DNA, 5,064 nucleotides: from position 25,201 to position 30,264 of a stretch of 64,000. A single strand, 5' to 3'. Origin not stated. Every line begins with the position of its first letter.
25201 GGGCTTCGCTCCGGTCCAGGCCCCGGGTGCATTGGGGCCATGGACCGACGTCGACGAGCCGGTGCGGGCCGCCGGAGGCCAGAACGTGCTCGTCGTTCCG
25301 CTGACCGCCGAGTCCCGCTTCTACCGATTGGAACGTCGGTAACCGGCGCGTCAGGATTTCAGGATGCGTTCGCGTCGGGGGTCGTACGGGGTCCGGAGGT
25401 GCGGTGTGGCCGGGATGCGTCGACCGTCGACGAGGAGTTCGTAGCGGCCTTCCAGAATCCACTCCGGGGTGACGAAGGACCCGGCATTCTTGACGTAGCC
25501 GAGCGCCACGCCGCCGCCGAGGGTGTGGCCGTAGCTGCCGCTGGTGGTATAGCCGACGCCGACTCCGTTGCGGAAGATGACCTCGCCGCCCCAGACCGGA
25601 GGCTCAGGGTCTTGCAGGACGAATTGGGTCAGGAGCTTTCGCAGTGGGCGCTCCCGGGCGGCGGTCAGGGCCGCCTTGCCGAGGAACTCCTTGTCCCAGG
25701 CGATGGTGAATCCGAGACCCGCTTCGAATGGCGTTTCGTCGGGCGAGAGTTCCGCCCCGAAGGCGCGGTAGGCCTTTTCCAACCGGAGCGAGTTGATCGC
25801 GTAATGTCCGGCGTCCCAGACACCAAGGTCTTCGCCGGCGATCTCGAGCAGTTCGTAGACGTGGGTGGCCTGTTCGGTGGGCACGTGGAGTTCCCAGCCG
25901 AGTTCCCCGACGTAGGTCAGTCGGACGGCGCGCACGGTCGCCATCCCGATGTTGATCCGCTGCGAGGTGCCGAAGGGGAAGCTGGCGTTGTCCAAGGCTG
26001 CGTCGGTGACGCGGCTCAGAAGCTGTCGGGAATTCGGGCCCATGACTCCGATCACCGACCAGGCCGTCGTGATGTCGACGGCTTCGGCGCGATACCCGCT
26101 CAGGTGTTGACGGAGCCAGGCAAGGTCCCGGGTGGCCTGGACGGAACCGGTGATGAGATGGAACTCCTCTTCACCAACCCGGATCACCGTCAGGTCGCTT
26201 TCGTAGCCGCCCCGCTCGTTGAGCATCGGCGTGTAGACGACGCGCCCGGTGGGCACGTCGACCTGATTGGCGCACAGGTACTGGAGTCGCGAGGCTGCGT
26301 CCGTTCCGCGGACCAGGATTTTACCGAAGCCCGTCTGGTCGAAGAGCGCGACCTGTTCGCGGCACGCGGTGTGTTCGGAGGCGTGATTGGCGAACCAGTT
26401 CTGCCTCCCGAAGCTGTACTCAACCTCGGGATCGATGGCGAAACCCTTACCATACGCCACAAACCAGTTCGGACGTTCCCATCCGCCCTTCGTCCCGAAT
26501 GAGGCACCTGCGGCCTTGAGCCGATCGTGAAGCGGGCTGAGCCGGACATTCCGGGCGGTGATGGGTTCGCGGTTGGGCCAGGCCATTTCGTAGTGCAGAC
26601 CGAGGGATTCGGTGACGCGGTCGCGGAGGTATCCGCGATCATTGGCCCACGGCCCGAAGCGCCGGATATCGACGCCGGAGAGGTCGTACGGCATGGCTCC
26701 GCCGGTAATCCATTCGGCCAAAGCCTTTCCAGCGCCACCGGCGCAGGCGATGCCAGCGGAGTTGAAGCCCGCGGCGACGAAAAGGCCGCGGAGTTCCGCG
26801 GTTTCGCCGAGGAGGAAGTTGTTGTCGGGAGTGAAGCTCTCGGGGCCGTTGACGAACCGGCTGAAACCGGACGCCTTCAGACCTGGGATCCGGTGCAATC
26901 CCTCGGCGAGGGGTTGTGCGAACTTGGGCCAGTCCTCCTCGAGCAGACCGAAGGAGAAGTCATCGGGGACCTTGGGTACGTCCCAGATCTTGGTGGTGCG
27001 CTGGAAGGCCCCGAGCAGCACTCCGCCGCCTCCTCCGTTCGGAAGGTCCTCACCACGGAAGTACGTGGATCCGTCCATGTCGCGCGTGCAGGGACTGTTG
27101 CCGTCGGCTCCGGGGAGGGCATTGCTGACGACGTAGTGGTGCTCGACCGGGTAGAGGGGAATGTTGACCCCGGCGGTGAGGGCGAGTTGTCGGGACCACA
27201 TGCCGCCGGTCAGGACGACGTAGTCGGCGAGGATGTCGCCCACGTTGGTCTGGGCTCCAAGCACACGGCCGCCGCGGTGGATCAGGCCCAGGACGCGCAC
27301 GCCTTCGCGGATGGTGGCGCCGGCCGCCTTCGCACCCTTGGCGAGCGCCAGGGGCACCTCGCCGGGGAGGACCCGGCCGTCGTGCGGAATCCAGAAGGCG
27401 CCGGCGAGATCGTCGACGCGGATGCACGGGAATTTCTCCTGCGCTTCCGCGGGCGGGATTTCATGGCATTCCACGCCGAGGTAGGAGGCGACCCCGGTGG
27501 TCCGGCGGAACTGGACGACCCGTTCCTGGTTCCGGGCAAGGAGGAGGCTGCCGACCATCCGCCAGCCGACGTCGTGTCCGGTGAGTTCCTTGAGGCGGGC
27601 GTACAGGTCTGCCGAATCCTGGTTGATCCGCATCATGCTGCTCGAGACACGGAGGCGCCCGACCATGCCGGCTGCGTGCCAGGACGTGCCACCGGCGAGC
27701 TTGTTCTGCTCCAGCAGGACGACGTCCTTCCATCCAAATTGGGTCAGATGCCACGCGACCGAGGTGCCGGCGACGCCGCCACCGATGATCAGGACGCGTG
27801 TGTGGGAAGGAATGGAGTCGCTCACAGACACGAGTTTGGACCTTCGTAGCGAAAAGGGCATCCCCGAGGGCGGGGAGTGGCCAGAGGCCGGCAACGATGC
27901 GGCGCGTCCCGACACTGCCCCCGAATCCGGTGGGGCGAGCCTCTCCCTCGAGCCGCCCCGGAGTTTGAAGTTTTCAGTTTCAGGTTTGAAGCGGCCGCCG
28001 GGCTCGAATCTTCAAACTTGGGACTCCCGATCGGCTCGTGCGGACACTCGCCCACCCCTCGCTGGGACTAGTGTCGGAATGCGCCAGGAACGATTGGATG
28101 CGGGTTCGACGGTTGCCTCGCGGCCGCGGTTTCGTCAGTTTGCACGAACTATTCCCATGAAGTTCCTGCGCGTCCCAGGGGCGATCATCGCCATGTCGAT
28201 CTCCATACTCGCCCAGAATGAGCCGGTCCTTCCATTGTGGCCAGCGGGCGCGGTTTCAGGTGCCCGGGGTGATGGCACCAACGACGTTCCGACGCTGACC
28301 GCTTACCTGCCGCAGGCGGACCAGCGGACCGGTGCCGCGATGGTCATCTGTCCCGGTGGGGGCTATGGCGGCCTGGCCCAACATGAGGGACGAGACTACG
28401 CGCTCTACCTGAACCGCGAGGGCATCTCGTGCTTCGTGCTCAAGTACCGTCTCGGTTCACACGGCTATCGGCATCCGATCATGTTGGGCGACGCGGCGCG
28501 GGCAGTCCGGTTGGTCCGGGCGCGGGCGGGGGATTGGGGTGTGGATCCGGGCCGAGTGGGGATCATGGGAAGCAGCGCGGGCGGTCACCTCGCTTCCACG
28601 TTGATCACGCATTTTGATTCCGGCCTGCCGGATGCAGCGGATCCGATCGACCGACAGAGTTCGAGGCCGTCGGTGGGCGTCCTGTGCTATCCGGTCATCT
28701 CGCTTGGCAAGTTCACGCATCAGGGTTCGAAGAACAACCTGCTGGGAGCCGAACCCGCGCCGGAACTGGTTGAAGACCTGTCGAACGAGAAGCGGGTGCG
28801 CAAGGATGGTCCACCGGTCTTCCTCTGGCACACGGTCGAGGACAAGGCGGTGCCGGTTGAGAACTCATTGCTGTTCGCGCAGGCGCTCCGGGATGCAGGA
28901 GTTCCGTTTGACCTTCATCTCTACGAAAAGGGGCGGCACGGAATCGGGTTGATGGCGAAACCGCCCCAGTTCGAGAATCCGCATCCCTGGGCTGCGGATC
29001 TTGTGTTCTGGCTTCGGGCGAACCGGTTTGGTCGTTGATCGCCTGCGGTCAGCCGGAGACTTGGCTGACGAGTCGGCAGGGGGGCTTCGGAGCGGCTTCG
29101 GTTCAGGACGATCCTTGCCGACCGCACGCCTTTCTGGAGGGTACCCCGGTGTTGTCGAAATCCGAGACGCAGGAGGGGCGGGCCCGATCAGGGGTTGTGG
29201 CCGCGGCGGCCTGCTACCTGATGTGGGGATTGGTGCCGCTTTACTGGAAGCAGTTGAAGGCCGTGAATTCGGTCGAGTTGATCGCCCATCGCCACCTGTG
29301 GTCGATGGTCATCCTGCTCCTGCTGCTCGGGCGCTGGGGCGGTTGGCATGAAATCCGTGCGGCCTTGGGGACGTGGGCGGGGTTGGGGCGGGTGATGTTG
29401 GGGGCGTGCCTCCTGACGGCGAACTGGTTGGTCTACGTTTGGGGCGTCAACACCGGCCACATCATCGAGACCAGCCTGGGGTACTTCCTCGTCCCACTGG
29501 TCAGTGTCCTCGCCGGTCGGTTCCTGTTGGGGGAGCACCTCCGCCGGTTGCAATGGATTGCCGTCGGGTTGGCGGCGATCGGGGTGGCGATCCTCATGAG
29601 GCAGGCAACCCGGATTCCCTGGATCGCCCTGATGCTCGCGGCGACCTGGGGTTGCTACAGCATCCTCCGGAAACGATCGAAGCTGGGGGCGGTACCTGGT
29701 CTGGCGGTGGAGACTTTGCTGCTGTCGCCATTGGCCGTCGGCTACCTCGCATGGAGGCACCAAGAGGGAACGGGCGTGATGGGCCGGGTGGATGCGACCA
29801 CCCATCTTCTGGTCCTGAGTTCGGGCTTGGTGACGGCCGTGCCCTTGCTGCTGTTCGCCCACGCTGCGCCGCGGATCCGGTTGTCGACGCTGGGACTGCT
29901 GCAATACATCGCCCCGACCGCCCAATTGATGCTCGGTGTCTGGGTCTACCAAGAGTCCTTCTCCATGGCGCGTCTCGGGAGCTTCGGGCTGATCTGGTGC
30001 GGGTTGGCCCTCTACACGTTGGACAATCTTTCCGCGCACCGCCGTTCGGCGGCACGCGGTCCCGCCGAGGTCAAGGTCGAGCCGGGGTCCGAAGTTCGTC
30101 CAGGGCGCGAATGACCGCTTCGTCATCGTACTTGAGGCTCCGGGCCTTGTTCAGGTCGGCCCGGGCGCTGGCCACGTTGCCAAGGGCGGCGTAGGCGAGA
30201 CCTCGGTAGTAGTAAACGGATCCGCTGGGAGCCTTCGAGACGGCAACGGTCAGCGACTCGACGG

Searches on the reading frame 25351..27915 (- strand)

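Call 64: search_protein_families(library=pfam, proteins=[window:25351-27915:-], max_evalue=0.00001)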
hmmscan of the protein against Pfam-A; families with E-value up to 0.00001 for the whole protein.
window:25351-27915:- (854 aa): 4 families
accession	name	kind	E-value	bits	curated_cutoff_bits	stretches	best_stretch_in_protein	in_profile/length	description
PF01571.26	GCV_T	-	3.5e-80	269.4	25.6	1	462-736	1-254/255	Aminomethyltransferase folate-binding domain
PF01266.30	DAO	-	2.5e-63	215.2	27.9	1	40-402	1-353/353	FAD dependent oxidoreductase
PF16350.10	FAO_M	-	2.2e-19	69.8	27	1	406-460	2-56/56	FAD dependent oxidoreductase central domain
PF08669.17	GCV_T_C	-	2e-16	60.1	25.9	1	762-845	3-80/80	Glycine cleavage T-protein C-terminal barrel domain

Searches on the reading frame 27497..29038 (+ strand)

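Call 64: search_protein_families(library=pfam, proteins=[window:27497-29038:+], max_evalue=0.00001)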
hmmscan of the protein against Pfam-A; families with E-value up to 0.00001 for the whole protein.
window:27497-29038:+ (513 aa): 4 families
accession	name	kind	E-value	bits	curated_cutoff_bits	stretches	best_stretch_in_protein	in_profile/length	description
PF20434.5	BD-FAE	-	9.3e-20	71.5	26.8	1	269-464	3-215/215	BD-FAE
PF00326.27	Peptidase_S9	-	5.8e-12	46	22.6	1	349-484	61-190/213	Prolyl oligopeptidase family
PF07859.19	Abhydrolase_3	-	4.1e-11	43.5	25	1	304-407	24-115/210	alpha/beta hydrolase fold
PF00135.34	COesterase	-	2.2e-06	27.4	27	1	266-371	87-202/515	Carboxylesterase family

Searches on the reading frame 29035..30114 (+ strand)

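Call 64: search_protein_families(library=pfam, proteins=[window:29035-30114:+], max_evalue=0.00001)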
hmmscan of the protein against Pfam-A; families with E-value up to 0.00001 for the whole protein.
window:29035-30114:+ (359 aa): 1 family
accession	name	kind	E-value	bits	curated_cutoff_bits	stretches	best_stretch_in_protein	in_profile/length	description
PF00892.27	EamA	-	2.7e-17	63.8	28.2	1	52-188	2-134/135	EamA-like transporter family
